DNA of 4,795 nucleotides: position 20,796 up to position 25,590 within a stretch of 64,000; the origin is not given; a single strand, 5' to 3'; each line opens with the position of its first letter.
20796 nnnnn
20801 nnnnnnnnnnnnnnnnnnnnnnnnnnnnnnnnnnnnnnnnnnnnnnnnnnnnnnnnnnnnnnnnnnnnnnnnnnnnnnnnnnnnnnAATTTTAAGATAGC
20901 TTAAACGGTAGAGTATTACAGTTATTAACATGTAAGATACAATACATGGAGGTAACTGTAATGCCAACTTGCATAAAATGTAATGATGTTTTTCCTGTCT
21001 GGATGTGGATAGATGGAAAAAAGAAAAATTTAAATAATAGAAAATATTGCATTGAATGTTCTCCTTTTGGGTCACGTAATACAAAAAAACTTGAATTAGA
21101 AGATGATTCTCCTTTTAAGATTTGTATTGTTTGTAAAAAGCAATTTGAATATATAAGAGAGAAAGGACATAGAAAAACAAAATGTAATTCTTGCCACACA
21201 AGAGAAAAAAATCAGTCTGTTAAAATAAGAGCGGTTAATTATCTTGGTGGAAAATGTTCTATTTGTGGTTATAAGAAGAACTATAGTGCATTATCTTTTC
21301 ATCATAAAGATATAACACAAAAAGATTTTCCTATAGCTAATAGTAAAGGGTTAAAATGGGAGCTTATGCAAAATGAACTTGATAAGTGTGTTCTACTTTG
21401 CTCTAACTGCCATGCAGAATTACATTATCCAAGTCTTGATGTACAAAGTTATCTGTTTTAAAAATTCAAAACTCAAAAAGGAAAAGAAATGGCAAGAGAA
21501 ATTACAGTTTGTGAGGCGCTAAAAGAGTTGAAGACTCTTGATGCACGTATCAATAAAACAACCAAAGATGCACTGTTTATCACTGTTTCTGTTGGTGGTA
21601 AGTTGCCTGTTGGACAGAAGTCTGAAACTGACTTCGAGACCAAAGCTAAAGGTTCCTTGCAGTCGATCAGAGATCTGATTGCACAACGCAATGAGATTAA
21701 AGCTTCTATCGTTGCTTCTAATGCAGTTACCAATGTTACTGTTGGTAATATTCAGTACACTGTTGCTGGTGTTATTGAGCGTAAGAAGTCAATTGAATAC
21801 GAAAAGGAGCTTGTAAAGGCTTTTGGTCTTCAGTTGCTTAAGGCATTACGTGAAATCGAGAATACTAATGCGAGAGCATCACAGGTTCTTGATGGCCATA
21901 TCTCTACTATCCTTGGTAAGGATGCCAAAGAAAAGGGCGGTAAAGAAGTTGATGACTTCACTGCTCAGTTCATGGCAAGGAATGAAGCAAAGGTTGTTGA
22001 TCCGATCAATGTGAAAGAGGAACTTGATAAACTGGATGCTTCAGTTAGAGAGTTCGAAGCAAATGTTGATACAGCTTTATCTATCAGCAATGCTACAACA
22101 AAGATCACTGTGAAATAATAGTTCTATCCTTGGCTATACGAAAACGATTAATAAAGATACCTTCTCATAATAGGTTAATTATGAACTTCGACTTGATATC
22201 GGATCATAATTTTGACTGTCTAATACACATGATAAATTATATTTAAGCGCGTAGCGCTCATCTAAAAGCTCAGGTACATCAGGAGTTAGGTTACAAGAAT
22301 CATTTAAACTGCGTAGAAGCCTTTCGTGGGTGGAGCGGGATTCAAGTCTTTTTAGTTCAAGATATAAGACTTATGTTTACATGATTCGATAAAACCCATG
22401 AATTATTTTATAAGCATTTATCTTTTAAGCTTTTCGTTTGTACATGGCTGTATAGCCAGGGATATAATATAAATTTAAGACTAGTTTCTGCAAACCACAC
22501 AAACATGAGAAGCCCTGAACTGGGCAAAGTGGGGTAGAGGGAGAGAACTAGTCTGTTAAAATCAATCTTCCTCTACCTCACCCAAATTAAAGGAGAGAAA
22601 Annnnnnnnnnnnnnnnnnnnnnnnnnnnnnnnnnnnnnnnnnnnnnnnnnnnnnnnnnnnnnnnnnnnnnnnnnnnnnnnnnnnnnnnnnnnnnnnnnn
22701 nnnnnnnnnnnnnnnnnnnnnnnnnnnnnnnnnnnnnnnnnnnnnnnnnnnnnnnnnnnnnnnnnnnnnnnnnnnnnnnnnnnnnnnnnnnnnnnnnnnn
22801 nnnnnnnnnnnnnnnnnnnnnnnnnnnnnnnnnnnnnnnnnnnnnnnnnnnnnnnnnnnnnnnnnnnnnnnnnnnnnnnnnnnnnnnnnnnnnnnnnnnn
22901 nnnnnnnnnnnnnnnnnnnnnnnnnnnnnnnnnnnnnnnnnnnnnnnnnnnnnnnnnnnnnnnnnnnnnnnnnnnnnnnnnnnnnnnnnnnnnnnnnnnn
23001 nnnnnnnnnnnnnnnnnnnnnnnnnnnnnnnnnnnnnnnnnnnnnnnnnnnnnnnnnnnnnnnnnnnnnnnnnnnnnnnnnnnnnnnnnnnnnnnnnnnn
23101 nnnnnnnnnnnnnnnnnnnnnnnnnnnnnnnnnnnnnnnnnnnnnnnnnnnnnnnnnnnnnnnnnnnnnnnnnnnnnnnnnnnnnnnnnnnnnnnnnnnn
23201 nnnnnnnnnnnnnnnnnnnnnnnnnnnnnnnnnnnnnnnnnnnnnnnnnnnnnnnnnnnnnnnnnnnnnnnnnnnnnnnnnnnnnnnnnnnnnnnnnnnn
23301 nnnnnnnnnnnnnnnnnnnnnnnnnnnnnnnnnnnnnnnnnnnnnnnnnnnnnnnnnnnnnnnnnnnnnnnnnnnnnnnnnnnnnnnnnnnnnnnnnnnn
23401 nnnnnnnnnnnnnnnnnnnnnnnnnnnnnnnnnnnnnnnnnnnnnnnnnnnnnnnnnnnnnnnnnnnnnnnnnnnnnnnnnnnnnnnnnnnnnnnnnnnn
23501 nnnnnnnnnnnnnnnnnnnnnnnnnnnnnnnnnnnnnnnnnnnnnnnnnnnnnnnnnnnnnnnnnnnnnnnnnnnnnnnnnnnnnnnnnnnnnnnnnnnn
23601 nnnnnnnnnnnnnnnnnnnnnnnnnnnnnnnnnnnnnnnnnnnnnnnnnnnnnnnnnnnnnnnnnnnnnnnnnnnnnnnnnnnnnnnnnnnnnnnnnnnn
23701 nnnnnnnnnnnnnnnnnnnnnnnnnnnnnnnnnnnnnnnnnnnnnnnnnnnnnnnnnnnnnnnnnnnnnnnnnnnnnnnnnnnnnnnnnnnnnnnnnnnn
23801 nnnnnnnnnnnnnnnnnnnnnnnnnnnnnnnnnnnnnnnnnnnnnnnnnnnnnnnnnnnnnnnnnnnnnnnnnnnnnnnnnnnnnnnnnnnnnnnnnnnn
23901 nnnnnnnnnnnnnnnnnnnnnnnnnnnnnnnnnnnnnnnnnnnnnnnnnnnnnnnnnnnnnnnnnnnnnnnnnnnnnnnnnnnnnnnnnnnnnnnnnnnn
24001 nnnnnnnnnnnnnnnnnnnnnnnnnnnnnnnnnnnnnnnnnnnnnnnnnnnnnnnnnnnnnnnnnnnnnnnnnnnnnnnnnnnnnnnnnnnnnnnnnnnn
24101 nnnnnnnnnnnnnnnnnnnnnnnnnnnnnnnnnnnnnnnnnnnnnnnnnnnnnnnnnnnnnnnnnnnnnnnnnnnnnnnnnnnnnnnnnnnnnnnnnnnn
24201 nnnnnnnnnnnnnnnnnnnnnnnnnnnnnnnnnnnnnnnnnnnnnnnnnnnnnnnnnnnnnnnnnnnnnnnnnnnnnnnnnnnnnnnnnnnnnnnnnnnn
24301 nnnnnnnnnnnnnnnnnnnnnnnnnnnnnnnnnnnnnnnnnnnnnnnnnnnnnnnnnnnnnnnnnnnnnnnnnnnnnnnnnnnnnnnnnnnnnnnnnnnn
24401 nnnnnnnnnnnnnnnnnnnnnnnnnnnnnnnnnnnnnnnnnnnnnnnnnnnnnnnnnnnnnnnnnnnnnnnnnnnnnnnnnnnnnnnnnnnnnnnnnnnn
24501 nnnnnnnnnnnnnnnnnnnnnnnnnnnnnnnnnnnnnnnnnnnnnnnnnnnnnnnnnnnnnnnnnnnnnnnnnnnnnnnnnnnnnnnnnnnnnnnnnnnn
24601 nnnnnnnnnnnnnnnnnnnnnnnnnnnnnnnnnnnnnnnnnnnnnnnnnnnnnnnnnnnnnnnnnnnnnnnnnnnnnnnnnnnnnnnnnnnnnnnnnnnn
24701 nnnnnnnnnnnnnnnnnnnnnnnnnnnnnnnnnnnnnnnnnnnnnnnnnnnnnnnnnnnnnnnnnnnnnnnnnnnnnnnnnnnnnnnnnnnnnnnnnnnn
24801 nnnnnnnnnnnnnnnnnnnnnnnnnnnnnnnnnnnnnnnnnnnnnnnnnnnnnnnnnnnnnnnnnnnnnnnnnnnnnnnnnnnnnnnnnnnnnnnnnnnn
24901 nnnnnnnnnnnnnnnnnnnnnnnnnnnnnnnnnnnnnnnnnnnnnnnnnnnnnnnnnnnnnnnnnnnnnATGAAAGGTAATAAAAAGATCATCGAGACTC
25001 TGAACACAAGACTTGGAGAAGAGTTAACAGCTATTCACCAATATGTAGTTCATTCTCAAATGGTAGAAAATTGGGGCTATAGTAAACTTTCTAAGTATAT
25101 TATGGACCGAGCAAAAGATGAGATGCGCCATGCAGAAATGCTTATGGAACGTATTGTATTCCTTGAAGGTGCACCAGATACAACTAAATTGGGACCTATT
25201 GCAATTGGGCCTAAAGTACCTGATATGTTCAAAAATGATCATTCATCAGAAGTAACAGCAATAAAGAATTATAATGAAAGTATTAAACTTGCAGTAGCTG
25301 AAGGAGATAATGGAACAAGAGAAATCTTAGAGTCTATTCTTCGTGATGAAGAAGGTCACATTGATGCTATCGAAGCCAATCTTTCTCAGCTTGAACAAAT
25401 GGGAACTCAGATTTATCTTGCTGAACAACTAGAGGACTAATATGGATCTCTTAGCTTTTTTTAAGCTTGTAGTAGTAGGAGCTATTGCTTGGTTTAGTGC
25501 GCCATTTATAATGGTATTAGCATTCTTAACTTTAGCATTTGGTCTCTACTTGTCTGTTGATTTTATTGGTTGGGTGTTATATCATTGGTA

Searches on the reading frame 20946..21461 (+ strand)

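Call 69: search_protein_families(library=pfam, proteins=[window:20946-21461:+], max_evalue=0.01)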
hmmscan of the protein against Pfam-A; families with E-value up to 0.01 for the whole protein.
window:20946-21461:+ (171 aa): 1 family
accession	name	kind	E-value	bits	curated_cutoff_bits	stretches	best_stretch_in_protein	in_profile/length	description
PF23551.1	Zn_ribbon_20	-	0.0079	16.7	27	0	59-84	4-29/35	Zinc beta-ribbon domain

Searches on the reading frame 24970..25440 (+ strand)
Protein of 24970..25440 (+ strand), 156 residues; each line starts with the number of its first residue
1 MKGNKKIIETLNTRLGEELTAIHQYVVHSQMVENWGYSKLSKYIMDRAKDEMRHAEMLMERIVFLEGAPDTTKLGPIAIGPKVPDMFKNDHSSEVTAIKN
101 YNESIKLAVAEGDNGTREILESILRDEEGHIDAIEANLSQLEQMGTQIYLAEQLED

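Call 69: search_protein_families(library=pfam, proteins=[window:24970-25440:+], max_evalue=0.01)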
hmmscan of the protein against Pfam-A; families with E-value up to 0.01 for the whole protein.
window:24970-25440:+ (156 aa): 4 families
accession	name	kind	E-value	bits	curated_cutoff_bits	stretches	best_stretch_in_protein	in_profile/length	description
PF00210.30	Ferritin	-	5.5e-36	124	24.5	1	8-144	1-142/142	Ferritin-like domain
PF02915.23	Rubrerythrin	-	1.3e-07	32.5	22.8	1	15-133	7-132/137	Rubrerythrin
PF03232.19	COQ7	-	0.00085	19.4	23.5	0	85-142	5-60/169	Ubiquinone biosynthesis protein COQ7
PF04305.20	DUF455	-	0.008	16.2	34.3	0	110-133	172-195/247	Protein of unknown function (DUF455)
